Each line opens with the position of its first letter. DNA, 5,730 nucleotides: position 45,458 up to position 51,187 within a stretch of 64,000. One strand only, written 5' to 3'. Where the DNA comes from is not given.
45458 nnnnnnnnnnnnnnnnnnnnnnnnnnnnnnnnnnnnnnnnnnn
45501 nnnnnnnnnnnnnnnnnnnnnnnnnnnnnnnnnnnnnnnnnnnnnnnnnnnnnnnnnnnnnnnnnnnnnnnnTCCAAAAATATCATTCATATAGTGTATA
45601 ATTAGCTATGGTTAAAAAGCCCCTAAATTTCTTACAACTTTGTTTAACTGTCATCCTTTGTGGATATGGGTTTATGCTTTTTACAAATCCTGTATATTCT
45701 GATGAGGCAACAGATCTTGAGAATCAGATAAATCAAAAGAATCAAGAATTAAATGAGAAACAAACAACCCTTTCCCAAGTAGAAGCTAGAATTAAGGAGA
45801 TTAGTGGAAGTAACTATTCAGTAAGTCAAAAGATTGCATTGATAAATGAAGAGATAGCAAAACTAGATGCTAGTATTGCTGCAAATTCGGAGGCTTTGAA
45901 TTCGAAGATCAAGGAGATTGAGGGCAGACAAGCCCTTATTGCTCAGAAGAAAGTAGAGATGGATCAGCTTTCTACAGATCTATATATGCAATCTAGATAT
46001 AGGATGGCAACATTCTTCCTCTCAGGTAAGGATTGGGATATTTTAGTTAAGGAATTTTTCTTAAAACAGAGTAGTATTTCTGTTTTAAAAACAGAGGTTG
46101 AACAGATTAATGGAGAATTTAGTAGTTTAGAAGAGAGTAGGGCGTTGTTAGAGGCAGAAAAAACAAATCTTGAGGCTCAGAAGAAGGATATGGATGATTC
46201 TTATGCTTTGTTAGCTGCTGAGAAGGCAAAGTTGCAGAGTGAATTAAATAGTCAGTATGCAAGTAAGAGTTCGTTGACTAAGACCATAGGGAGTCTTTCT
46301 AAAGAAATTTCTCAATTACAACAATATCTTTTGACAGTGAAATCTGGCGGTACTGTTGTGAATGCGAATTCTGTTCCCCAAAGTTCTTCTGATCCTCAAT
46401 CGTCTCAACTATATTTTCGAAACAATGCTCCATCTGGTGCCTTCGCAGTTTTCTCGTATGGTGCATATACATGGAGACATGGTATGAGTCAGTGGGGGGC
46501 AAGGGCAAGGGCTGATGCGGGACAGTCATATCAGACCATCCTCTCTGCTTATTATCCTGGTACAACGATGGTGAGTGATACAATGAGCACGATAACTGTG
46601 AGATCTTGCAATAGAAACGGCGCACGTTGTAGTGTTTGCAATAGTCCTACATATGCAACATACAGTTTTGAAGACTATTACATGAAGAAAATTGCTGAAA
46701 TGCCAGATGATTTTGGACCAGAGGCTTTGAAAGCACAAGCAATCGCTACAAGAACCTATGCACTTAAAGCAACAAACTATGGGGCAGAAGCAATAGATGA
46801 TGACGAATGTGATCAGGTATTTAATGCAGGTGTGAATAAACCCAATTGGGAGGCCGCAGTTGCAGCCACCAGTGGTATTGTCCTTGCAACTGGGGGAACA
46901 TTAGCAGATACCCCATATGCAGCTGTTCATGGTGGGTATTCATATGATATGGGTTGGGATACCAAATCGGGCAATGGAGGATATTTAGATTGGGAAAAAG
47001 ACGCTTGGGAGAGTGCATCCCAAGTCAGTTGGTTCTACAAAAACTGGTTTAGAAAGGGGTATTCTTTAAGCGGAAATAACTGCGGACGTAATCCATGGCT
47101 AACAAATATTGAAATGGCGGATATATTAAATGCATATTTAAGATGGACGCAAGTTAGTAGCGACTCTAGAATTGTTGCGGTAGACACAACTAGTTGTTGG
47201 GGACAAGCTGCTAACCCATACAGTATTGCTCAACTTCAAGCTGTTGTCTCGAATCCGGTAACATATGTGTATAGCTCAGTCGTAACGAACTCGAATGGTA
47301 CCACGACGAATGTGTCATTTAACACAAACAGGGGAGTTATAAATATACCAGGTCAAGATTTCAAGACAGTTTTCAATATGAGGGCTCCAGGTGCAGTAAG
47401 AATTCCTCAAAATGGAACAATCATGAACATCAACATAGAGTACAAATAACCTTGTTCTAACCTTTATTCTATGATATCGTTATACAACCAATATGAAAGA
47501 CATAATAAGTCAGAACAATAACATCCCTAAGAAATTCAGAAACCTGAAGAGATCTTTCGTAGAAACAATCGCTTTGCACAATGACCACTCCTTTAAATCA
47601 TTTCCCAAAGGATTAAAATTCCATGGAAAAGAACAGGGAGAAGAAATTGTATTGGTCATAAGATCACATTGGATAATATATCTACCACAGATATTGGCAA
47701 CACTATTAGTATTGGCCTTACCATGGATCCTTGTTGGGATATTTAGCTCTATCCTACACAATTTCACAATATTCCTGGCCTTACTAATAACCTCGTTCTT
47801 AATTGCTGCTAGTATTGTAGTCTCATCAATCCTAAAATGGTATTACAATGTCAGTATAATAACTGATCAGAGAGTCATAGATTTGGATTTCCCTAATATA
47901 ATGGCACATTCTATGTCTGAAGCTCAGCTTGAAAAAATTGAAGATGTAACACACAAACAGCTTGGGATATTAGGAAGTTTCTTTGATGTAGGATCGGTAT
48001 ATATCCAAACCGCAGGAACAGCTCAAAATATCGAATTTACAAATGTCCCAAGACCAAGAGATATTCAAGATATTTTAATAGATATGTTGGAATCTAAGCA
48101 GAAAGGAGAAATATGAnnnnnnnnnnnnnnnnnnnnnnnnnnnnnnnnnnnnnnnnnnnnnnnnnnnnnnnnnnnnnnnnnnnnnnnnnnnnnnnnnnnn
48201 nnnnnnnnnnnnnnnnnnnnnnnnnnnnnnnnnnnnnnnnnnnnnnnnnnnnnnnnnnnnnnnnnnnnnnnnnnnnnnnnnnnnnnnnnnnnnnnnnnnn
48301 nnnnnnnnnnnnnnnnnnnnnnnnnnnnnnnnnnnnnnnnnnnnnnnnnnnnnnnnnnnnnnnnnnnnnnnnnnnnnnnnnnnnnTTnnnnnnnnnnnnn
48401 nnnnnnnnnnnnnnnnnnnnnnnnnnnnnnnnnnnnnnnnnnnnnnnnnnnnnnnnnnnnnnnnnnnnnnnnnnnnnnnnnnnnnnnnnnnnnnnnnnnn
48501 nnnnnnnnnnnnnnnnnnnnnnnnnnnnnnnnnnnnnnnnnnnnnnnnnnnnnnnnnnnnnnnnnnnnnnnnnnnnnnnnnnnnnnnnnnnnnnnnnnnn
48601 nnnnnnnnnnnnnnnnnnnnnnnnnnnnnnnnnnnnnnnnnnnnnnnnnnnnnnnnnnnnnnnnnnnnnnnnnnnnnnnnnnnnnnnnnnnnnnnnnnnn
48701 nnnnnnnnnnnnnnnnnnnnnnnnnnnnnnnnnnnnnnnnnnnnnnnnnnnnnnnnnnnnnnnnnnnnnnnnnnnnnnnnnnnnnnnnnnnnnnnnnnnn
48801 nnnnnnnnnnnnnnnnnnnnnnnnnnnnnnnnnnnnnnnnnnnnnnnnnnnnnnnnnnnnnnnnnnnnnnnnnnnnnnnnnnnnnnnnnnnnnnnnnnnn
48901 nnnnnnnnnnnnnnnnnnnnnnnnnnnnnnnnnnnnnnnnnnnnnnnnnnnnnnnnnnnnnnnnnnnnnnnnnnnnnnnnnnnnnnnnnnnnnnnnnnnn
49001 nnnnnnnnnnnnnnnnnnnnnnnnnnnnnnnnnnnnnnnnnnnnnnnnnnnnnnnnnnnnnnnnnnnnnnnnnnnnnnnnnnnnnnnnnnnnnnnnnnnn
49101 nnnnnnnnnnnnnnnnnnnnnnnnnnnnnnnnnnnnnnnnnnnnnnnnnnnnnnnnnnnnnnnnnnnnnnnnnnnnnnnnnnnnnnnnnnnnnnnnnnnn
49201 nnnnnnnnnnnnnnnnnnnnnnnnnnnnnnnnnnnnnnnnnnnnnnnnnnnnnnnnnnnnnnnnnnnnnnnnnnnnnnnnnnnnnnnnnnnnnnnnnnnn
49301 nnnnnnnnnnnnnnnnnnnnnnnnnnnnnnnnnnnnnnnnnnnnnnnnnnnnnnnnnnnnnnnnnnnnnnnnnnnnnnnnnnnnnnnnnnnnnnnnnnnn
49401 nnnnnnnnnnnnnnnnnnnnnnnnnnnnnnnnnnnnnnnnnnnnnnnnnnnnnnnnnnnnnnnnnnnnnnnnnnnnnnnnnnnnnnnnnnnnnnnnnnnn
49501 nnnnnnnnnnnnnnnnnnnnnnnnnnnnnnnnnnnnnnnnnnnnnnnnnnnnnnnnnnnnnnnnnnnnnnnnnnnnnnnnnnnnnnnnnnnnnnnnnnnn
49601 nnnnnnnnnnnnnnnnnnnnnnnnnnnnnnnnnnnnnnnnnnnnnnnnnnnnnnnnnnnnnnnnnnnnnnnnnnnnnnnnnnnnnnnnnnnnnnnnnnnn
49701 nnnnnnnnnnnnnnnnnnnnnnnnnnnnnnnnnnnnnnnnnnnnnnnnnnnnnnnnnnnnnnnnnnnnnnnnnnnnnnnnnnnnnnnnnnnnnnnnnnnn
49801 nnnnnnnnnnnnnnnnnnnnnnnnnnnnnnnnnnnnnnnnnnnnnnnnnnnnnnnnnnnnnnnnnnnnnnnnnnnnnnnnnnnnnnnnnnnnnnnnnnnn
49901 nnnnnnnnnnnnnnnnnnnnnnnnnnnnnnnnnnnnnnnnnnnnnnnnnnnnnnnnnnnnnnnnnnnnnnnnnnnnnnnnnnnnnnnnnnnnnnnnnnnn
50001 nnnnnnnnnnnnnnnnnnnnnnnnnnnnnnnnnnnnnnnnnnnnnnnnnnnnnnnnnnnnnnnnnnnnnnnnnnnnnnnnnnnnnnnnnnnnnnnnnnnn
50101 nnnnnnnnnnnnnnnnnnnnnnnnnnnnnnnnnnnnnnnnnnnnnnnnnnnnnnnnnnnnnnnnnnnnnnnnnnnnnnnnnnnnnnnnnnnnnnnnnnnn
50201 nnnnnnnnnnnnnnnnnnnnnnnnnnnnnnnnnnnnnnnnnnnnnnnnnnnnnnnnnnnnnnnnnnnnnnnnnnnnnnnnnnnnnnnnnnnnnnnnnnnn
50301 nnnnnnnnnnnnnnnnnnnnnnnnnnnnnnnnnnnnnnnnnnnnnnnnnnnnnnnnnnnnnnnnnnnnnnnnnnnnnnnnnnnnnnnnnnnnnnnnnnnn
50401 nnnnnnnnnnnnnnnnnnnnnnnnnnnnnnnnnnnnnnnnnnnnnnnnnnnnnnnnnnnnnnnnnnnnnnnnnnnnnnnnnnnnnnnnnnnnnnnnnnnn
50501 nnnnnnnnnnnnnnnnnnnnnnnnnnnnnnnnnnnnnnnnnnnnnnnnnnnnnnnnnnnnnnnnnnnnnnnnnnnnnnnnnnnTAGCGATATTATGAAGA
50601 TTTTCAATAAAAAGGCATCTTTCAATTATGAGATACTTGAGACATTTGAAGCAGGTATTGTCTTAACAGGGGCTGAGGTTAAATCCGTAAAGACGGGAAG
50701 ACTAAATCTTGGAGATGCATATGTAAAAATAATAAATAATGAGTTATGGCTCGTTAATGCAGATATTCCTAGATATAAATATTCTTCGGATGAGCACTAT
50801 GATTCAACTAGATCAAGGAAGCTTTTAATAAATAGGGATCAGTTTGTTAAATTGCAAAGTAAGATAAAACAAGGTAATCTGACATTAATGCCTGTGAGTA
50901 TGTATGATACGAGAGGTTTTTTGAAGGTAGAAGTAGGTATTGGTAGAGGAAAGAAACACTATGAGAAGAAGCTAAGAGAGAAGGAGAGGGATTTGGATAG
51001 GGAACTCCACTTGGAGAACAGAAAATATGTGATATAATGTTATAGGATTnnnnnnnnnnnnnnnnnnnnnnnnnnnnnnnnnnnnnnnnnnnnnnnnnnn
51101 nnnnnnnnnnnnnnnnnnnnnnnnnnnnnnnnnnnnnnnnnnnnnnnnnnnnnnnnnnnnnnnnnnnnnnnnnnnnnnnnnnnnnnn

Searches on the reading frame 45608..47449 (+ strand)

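Call 3: search_protein_families(library=pfam, proteins=[window:45608-47449:+], max_evalue=1)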
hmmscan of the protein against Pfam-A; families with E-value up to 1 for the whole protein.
window:45608-47449:+ (613 aa): 22 families
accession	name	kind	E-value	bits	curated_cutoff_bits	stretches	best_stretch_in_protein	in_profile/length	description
PF08486.15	SpoIID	-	9.8e-14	52.2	23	1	353-426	12-95/97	Stage II sporulation protein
PF08614.16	ATG16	-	9.1e-07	29.7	33.7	2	31-128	73-170/200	Autophagy protein 16 (ATG16)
PF03961.19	FapA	-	0.00048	20.3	31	1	160-254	141-238/272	Flagellar Assembly Protein A beta solenoid domain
PF11932.13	DUF3450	-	0.00075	19.3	32.6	2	160-239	14-93/241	Protein of unknown function (DUF3450)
PF14362.11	DUF4407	-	0.001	18.9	31.3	2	32-119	141-233/297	Domain of unknown function (DUF4407)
PF17561.7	TssO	-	0.002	18.7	29.2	1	9-95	15-103/148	Type VI secretion system, TssO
PF19220.6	Rod_CreS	-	0.0066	16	100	1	164-241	92-169/359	Crescentin, rod domain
PF14662.11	KASH_CCD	-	0.013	15.9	43.3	1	157-239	62-144/191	Coiled-coil region of CCDC155 or KASH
PF10473.14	CENP-F_leu_zip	-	0.016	15.7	34.5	1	155-244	17-106/140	Leucine-rich repeats of kinetochore protein Cenp-F/LEK1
PF13094.11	CENP-Q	-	0.017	15.7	28.5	1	183-239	29-85/162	CENP-Q, a CENPA-CAD centromere complex subunit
PF06818.20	Fez1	-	0.02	15.8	34.4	1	163-245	25-107/199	Fez1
PF05557.18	MAD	-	0.076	11.8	30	1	36-250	108-301/661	Mitotic checkpoint protein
PF24423.1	OVT1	-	0.082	13.8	30.9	1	33-120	2-92/100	Major antigen, helical domain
PF24319.2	DUF7491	-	0.13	12.9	30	1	153-210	33-90/90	Coiled-coil region of unknown function (DUF7491)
PF07889.17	DUF1664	-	0.16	12.5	34.6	1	31-106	40-122/124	Protein of unknown function (DUF1664)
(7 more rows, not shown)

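Call 4: search_protein_families(library=ncbifam, proteins=[window:45608-47449:+], max_evalue=1)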
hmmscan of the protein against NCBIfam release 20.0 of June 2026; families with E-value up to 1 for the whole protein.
window:45608-47449:+ (613 aa): 23 families
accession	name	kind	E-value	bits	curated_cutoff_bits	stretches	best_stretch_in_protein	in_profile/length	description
TIGR02669.1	SpoIID_LytB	domain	2.8e-28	99.6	83.3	2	354-475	8-133/270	SpoIID/LytB domain-containing protein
TIGR02870.1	spore_II_D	equivalog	6.4e-18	65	234.75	2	354-398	74-129/338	stage II sporulation protein D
NF045487.1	ASRP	equivalog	1.6e-07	30.3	300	2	154-239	196-277/593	archaea-specific SMC-related protein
TIGR02169.1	SMC_prok_A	equivalog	2.7e-07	28.7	729.4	2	33-130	253-351/1165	chromosome segregation protein SMC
TIGR02168.1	SMC_prok_B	equivalog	5e-07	27.9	567.35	1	34-241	709-919/1181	chromosome segregation protein SMC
TIGR04211.1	SH3_and_anchor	equivalog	3.6e-06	26.7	65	2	24-139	58-169/198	TIGR04211 family SH3 domain-containing protein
TIGR04523.1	Mplasa_alph_rch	subfamily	1e-05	23.7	270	1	29-239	381-575/745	helix-rich protein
NF038350.1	taxis_HmpF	equivalog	3.4e-05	22.4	200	2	162-241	124-203/553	pilus motility taxis protein HmpF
NF046104.1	PptglHdxlasePcsB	equivalog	7.4e-05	22.1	450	1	151-302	166-311/400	peptidoglycan hydrolase PcsB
NF006542.0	PRK09039.1-1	equivalog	0.00063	18.8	388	2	173-241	236-303/627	peptidoglycan -binding protein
NF049847.1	FtsL_COG5462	equivalog_domain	0.006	16.2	50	0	8-60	2-51/85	cell division protein FtsL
NF038218.1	IcmG_DotF_IVB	equivalog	0.0061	16.3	200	1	29-107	110-192/266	type IVB secretion system protein IcmG/DotF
NF045780.1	TrlF_fam_ATP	equivalog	0.018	13.8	350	1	35-239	473-651/944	TrlF family AAA-like ATPase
NF009476.0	PRK12839.1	equivalog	0.021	13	940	1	391-432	235-276/572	FAD-dependent oxidoreductase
NF006543.0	PRK09039.1-2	equivalog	0.033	14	305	1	146-247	66-167/350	peptidoglycan -binding protein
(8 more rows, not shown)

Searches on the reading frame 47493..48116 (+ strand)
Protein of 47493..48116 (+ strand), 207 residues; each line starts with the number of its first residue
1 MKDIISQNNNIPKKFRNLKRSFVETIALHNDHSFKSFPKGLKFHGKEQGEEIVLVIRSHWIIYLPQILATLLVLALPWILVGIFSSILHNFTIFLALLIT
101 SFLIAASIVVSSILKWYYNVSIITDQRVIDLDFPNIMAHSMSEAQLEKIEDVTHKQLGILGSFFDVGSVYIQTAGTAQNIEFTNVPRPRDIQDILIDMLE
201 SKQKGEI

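Call 3: search_protein_families(library=pfam, proteins=[window:47493-48116:+], max_evalue=1)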
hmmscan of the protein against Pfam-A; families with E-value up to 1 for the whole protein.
window:47493-48116:+ (207 aa): 4 families
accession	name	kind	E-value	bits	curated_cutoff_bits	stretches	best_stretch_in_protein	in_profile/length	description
PF03703.20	bPH_2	-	0.00048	20.8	22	1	142-195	25-78/78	Bacterial PH domain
PF01277.22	Oleosin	-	0.023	14.9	25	1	70-120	27-79/113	Oleosin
PF14470.12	bPH_3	-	0.046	14.6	23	1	117-157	21-61/95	Bacterial PH domain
PF05552.17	MS_channel_1st_1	-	0.61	10.4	22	1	63-90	13-40/50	Mechanosensitive ion channel, conserved TM helix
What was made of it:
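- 47493..48116 (+): Syntenic membrane protein with a weak bacterial PH (bPH_2) domain. PF03703 20.8 bits, below the cut-off of 22 (call 3).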

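Call 4: search_protein_families(library=ncbifam, proteins=[window:47493-48116:+], max_evalue=1)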
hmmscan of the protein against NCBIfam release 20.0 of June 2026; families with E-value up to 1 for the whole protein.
window:47493-48116:+ (207 aa): 1 family
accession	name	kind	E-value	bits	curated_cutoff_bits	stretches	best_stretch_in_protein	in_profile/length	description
NF045998.1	cleave_ABC_plasm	equivalog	0.0046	15.3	500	1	10-154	109-249/673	Mbov_0121 family peptidase domain-containing ABC transporter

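Call 30: search_protein_families(library=ncbifam, proteins=[window:47493-48116:+], max_evalue=0.1)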
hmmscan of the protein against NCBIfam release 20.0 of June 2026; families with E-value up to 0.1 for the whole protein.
window:47493-48116:+ (207 aa): 1 family
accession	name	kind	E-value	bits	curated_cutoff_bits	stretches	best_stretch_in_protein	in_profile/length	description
NF045998.1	cleave_ABC_plasm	equivalog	0.0046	15.3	500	1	10-154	109-249/673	Mbov_0121 family peptidase domain-containing ABC transporter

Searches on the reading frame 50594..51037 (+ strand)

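Call 8: search_protein_families(library=pfam, proteins=[window:50594-51037:+], max_evalue=0.001)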
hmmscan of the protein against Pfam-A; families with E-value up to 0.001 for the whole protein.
window:50594-51037:+ (147 aa): 1 family
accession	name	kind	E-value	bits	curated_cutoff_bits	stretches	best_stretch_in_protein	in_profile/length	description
PF01668.23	SmpB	-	6e-46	156.4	27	1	4-139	3-138/143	SmpB protein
